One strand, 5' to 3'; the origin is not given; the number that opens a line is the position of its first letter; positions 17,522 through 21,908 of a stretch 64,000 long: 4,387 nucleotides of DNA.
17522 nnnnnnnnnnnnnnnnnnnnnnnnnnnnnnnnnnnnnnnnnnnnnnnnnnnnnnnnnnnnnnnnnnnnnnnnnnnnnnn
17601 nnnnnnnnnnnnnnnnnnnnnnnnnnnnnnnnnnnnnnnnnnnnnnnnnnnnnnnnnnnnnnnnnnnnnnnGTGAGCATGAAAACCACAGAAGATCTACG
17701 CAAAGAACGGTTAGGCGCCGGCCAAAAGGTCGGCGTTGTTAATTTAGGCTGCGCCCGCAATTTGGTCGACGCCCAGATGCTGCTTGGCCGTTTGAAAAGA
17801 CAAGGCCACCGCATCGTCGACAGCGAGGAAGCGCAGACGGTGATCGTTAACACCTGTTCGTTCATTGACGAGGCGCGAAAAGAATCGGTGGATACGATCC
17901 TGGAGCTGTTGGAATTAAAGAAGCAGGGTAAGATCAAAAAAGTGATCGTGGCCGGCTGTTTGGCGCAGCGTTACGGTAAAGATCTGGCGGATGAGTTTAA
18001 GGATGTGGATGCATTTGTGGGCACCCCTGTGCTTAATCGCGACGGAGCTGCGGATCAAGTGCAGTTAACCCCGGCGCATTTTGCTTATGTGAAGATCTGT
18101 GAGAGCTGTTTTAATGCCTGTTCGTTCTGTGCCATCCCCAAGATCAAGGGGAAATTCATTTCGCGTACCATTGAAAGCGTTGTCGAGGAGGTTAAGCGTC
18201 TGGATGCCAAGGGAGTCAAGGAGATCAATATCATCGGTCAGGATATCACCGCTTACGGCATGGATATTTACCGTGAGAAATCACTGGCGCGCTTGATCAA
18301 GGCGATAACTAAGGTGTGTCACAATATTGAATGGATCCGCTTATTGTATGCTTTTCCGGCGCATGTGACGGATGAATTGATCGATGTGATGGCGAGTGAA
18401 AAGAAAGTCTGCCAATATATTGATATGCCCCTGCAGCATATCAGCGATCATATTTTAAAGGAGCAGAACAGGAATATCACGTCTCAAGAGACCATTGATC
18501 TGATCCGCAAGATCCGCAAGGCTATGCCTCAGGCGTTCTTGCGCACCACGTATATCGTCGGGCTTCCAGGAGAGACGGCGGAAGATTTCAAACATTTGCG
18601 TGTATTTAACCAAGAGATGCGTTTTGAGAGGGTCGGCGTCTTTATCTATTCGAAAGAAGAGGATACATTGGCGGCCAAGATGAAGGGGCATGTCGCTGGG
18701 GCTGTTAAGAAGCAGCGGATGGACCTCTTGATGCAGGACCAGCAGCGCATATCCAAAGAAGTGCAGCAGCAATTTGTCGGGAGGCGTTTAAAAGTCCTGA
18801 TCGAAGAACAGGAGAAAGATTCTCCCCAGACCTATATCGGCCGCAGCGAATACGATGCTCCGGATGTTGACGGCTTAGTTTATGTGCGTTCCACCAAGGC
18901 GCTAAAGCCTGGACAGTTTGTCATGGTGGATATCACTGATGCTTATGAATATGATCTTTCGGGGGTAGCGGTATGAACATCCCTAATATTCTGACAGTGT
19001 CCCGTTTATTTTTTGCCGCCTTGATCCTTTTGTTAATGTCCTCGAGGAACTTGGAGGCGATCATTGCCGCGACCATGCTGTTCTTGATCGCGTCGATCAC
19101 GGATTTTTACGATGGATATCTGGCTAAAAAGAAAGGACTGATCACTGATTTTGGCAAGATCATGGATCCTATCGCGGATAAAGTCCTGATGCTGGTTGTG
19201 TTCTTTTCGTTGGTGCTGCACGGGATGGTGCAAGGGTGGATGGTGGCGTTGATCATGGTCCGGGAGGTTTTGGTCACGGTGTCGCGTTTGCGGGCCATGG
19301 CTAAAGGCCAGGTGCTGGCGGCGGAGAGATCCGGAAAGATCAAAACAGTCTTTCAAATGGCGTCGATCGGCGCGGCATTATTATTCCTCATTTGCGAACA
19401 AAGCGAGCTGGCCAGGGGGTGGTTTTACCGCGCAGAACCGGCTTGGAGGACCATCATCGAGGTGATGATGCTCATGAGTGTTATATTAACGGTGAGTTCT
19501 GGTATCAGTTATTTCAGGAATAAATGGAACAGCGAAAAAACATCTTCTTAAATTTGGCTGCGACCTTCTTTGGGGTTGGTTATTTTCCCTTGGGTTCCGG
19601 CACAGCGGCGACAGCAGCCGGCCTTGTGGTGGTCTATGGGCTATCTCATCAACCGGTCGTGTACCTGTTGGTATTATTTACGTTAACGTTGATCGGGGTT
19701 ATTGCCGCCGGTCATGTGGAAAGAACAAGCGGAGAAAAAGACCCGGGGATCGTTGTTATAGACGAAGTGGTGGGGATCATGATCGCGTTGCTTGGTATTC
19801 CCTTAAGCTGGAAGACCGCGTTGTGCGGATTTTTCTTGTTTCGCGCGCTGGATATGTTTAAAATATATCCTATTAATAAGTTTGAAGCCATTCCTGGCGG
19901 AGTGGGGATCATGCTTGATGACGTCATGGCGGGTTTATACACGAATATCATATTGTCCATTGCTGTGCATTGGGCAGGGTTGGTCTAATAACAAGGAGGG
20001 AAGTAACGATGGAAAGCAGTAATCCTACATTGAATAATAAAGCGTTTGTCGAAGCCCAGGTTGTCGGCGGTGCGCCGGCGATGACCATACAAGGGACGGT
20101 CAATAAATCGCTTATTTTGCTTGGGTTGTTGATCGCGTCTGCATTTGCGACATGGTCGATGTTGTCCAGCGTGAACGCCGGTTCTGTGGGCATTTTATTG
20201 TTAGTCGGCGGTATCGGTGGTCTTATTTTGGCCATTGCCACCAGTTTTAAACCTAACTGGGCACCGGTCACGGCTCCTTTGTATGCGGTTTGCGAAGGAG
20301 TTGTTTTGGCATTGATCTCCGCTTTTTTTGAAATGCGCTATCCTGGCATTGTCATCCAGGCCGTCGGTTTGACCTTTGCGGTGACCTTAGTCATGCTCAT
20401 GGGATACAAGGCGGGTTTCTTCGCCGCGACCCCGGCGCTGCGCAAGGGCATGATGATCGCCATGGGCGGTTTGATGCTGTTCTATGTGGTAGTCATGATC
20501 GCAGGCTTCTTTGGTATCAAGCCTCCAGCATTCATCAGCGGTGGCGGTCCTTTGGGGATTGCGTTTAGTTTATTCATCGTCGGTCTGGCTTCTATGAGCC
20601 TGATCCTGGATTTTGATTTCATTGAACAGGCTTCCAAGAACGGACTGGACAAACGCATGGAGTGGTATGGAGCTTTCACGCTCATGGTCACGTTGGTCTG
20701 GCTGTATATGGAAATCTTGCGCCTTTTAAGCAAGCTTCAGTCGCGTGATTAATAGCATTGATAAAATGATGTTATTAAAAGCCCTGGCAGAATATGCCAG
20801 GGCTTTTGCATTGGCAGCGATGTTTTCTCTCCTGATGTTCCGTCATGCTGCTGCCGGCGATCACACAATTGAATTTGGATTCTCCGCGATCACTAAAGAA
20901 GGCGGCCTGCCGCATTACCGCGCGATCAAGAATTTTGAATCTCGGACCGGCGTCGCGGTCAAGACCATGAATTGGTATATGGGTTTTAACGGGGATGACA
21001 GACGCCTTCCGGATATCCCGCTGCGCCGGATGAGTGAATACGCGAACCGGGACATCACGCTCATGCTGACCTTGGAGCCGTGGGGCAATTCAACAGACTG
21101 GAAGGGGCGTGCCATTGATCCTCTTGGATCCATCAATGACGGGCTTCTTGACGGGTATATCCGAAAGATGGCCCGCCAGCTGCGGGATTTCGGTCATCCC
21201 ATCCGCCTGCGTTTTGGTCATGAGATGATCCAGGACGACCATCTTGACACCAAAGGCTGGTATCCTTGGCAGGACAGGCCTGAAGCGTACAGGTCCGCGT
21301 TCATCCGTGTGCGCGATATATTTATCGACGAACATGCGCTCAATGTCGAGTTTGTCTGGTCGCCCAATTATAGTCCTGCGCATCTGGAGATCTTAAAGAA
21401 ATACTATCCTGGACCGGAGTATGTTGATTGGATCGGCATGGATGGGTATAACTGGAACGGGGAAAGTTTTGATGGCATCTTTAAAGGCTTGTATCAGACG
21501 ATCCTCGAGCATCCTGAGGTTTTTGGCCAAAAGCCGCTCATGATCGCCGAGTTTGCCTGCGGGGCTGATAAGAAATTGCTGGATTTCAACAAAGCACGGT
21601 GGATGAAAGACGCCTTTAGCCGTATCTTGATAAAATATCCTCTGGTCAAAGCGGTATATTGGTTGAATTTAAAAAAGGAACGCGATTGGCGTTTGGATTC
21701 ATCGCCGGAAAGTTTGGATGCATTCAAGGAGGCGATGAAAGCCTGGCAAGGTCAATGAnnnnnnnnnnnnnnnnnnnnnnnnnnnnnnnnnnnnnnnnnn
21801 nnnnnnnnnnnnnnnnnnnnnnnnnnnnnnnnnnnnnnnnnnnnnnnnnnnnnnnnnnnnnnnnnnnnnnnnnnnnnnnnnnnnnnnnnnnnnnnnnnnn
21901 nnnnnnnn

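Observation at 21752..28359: CDP-3,6-dideoxyhexose glycan locus: divergent B12-radical-SAM enzyme, lipid-carrier GT2, and no E3 reductase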

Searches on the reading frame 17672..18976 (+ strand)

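Call 8: search_protein_families(library=pfam, proteins=[window:17672-18976:+], max_evalue=0.00001)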
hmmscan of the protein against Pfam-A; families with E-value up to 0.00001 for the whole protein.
window:17672-18976:+ (434 aa): 4 families
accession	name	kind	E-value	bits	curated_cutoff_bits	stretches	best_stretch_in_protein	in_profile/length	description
PF00919.26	UPF0004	-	1.4e-24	86.4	27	1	19-117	1-98/98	Uncharacterized protein family UPF0004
PF04055.27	Radical_SAM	-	2.6e-24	86.7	29.5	1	142-309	3-162/166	Radical SAM superfamily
PF18693.7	TRAM_2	-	1.9e-21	76.5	27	1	369-434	1-63/63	TRAM domain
PF01938.26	TRAM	-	5e-06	26.7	21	0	367-434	2-61/61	TRAM domain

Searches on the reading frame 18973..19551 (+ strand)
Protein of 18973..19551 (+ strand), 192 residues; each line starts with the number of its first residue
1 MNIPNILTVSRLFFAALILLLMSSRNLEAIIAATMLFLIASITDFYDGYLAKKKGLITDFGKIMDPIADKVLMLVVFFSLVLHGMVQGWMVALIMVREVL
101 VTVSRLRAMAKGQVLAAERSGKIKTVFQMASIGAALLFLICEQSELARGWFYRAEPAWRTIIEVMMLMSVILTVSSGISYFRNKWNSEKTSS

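Call 8: search_protein_families(library=pfam, proteins=[window:18973-19551:+], max_evalue=0.00001)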
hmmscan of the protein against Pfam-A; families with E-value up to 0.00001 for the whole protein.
window:18973-19551:+ (192 aa): 1 family
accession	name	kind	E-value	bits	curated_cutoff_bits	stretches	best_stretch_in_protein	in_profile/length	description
PF01066.26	CDP-OH_P_transf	-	1e-37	130.3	22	1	1-173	1-150/152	CDP-alcohol phosphatidyltransferase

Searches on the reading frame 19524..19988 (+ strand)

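Call 8: search_protein_families(library=pfam, proteins=[window:19524-19988:+], max_evalue=0.00001)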
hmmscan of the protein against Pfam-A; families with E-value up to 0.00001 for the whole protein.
window:19524-19988:+ (154 aa): 1 family
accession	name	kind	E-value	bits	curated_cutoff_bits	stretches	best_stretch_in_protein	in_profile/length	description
PF04608.18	PgpA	-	1e-39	136.1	28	1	12-147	2-140/141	Phosphatidylglycerophosphatase A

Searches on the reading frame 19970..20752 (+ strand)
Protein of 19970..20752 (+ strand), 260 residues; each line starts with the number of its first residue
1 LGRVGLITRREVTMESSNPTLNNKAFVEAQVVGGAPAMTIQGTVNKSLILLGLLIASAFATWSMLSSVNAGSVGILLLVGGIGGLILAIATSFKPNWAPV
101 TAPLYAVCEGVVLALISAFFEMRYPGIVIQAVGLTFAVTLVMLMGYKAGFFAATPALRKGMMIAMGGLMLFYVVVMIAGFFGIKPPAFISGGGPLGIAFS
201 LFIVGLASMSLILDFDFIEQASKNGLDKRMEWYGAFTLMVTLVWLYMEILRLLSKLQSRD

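Call 3: search_protein_families(library=pfam, proteins=[window:19970-20752:+])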
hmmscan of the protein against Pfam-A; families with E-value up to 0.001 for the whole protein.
window:19970-20752:+ (260 aa): 1 family
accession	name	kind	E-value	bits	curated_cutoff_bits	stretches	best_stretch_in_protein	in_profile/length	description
PF12811.12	BaxI_1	-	6.5e-76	255.4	26.2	1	18-257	1-232/233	Bax inhibitor 1 like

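Call 4: search_protein_families(library=ncbifam, proteins=[window:19970-20752:+])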
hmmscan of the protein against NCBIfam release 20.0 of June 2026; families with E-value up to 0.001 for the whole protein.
window:19970-20752:+ (260 aa): 0 families

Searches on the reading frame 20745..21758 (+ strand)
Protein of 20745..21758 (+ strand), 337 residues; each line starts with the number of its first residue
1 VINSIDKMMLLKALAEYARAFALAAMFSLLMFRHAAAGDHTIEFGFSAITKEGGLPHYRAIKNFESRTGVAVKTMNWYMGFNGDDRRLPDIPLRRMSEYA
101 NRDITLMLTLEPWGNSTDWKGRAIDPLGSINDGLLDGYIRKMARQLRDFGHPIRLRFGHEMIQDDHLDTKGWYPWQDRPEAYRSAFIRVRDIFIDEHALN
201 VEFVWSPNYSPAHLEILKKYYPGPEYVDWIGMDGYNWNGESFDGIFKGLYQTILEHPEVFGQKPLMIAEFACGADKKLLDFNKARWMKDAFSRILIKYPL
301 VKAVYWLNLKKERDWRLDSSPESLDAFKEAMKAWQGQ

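Call 3: search_protein_families(library=pfam, proteins=[window:20745-21758:+])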
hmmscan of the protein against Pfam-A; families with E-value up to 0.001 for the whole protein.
window:20745-21758:+ (337 aa): 1 family
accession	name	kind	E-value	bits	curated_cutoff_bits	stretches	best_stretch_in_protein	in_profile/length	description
PF02156.21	Glyco_hydro_26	-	3.7e-10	40.1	20.2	1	123-249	120-244/311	Glycosyl hydrolase family 26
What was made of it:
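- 20745..21758 (+): GH26-like protein with a signal-like N-terminus, convergent with the rSAM gene and overlapping its end by 7 nt. A neighbour, not part of the conserved module. PF02156, 40 bits (call 3).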

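Call 4: search_protein_families(library=ncbifam, proteins=[window:20745-21758:+])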
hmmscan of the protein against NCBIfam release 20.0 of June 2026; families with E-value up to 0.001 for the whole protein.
window:20745-21758:+ (337 aa): 0 families
